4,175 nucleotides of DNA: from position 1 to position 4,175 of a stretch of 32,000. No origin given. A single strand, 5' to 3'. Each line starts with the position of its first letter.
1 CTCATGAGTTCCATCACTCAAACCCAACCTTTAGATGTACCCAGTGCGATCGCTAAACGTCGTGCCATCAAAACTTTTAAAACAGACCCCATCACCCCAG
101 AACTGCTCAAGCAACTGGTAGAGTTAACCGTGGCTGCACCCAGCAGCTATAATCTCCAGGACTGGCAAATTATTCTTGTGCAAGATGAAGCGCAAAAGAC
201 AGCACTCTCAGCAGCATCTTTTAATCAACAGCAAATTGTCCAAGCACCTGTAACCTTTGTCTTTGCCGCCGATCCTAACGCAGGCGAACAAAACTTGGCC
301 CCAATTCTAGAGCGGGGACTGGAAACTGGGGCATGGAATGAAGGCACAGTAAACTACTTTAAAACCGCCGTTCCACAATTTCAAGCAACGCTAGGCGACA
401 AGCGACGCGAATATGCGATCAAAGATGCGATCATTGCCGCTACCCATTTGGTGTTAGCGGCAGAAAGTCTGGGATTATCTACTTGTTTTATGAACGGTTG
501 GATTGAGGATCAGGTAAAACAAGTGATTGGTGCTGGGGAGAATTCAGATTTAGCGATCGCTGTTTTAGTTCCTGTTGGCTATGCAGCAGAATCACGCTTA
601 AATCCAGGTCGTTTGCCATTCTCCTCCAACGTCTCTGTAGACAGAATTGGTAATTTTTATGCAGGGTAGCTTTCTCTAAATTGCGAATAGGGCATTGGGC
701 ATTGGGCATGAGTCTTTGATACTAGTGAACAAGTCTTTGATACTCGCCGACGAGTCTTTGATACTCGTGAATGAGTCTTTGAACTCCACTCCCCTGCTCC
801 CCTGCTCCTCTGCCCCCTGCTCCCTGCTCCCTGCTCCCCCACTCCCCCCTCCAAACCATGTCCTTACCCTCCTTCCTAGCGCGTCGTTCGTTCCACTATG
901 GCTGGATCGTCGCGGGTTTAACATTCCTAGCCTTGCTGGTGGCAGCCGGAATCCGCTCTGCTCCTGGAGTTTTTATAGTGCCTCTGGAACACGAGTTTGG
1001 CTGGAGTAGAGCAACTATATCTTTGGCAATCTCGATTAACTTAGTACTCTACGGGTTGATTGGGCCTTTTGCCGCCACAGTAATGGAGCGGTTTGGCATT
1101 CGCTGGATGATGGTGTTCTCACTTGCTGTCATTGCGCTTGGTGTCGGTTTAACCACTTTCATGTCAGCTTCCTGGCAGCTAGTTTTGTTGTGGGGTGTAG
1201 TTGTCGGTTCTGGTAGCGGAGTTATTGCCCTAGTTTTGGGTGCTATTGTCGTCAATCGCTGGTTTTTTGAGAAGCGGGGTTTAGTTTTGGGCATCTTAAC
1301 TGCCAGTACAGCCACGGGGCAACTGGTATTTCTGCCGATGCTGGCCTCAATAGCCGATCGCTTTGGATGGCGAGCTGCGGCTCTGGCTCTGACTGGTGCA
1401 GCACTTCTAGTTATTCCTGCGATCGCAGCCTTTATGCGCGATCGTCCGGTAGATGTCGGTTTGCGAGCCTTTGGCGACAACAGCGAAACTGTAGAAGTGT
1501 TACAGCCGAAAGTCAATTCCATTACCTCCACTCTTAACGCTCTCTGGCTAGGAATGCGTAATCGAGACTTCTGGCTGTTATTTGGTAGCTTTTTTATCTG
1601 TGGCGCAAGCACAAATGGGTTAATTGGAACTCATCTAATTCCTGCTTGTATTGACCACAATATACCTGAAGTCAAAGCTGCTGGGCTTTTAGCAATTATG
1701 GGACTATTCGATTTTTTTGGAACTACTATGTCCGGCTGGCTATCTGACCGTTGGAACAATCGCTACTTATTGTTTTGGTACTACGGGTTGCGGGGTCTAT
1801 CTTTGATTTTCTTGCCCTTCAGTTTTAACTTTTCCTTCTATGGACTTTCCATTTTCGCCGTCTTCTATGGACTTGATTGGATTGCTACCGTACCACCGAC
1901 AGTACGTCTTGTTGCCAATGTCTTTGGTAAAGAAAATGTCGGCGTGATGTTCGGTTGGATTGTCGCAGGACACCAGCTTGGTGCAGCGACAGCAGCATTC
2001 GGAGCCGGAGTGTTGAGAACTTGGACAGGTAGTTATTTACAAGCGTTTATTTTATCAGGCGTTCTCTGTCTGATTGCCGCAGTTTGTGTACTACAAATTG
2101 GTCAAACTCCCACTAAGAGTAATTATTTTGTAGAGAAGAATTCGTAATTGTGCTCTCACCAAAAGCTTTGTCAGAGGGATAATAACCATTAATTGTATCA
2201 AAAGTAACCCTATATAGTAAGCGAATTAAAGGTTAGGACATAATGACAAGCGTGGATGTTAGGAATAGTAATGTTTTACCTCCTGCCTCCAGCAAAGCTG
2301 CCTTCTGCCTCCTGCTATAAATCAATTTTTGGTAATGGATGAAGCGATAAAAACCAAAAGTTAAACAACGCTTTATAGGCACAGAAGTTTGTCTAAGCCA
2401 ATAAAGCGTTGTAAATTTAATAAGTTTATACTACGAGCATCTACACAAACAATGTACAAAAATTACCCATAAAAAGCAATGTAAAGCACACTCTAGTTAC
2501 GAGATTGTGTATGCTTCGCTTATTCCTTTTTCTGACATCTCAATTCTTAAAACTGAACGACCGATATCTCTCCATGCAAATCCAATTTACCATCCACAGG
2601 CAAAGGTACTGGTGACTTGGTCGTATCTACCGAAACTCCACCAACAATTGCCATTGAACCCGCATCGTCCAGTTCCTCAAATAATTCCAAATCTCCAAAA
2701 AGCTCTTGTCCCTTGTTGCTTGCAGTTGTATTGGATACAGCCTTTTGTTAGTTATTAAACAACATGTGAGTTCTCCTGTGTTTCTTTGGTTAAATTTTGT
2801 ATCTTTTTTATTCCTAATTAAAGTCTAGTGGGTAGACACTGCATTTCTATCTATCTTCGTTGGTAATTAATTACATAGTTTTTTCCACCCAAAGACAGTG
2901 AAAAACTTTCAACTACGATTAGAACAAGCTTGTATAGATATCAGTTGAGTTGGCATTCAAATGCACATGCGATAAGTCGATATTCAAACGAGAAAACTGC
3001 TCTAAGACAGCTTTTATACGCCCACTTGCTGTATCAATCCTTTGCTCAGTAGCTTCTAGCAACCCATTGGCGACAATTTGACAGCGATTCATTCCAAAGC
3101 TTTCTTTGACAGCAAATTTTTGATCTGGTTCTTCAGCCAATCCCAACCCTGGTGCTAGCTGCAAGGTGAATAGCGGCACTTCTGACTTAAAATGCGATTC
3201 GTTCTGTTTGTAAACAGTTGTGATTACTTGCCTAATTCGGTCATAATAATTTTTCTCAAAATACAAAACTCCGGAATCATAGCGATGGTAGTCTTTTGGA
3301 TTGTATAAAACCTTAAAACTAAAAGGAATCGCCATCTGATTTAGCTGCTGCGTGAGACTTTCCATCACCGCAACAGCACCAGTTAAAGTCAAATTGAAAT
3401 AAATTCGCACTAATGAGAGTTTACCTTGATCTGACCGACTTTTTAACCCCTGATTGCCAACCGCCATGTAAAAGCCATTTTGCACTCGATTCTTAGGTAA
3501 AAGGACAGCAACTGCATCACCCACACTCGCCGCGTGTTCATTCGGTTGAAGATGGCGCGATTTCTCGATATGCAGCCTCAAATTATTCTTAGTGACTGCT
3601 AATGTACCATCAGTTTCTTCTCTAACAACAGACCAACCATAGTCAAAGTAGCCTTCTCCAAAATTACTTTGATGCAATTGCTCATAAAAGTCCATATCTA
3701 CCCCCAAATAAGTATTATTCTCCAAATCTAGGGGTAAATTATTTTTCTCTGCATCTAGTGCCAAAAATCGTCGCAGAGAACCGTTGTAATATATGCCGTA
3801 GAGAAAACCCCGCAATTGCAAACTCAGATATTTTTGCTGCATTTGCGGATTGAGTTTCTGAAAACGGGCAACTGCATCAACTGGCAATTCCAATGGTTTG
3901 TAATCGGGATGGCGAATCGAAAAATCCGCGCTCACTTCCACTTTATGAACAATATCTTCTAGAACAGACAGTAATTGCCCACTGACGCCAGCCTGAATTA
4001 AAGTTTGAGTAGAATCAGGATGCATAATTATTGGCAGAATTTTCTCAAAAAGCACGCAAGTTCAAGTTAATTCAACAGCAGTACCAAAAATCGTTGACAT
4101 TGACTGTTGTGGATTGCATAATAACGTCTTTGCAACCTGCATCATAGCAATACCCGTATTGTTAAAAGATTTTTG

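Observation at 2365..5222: Stand-alone APH-type kinase + HopA1-family protein + leader-like mini-ORF: candidate split-dehydratase RiPP locus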

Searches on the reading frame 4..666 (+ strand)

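Call 5: search_protein_families(library=pfam, proteins=[window:4-666:+], max_evalue=0.1)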
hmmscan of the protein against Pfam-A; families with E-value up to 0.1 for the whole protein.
window:4-666:+ (221 aa): 2 families
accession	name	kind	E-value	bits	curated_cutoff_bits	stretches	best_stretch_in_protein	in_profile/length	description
PF00881.29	Nitroreductase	-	1.2e-29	104.1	23.5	1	16-193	1-167/167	Nitroreductase family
PF14512.11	TM1586_NiRdase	-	2e-09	37.8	27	2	18-64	141-189/215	Putative TM nitroreductase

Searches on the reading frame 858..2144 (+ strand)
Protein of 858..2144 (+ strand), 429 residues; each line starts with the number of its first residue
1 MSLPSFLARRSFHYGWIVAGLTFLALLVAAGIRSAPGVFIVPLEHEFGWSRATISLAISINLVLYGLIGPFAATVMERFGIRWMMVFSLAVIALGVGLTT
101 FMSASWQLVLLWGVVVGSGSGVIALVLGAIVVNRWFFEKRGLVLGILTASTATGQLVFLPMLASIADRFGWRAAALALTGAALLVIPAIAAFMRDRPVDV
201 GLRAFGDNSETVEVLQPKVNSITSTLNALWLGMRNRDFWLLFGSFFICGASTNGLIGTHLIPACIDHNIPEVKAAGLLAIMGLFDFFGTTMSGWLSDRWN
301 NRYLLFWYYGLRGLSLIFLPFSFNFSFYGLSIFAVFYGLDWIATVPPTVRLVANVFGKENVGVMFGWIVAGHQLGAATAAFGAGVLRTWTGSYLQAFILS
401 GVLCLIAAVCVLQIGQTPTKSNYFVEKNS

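Call 5: search_protein_families(library=pfam, proteins=[window:858-2144:+], max_evalue=0.1)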
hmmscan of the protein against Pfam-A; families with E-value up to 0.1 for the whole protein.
window:858-2144:+ (429 aa): 1 family
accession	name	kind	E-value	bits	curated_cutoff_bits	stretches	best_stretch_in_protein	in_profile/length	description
PF07690.21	MFS_1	-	3.6e-39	135.1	33.4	2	23-348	2-314/347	Major Facilitator Superfamily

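Call 6: search_protein_families(library=ncbifam, proteins=[window:858-2144:+], max_evalue=0.1)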
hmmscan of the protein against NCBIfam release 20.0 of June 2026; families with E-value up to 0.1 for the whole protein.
window:858-2144:+ (429 aa): 12 families
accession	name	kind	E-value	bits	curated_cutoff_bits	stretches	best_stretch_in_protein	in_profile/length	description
NF049980.1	SfMCT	equivalog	2.5e-42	144.9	320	1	16-403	2-378/378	L-lactate MFS transporter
TIGR00890.1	2A0111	subfamily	2.1e-24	86.2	374.85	1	22-408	8-375/377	oxalate/formate antiport family MFS transporter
TIGR00893.1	2A0114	subfamily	4.9e-20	71.8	395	1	43-412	20-396/399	D-galactonate transporter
TIGR00881.1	2A0104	subfamily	1.4e-17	63.8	407.75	2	287-420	45-176/379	phosphoglycerate transporter protein PgtP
TIGR00892.1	2A0113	subfamily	5.1e-17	61.7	586.1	1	14-412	16-418/455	monocarboxylate transporter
NF038246.1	bile_salt_MFS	equivalog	8.7e-15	54.5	400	1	35-411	24-400/408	conjugated bile salt MFS transporter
TIGR04259.1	oxa_formateAnti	equivalog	1.2e-14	54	335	1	16-412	2-389/405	oxalate/formate MFS antiporter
TIGR00895.1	2A0115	subfamily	2e-06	27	418.55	1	275-413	54-190/398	aromatic acid/H+ symport family MFS transporter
TIGR00894.1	2A0114euk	subfamily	0.00024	19.8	626.45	1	292-409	96-213/465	Na(+)-dependent inorganic phosphate cotransporter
NF012174.0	tet_MFS_A_B_C_D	equivalog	0.00042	19.2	475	1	117-183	15-82/382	Tet(A)/Tet(B)/Tet(C) family tetracycline efflux MFS transporter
TIGR00880.1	2_A_01_02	superfamily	0.0026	17.9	131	2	67-193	13-138/141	multidrug resistance protein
NF012190.1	tet_MFS_B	exception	0.048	12.7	850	1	119-183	18-83/400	tetracycline efflux MFS transporter Tet(B)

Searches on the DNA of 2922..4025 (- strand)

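Call 72: search_rna_families(sources=[L009, L026, L036, L059], threshold=gathering)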
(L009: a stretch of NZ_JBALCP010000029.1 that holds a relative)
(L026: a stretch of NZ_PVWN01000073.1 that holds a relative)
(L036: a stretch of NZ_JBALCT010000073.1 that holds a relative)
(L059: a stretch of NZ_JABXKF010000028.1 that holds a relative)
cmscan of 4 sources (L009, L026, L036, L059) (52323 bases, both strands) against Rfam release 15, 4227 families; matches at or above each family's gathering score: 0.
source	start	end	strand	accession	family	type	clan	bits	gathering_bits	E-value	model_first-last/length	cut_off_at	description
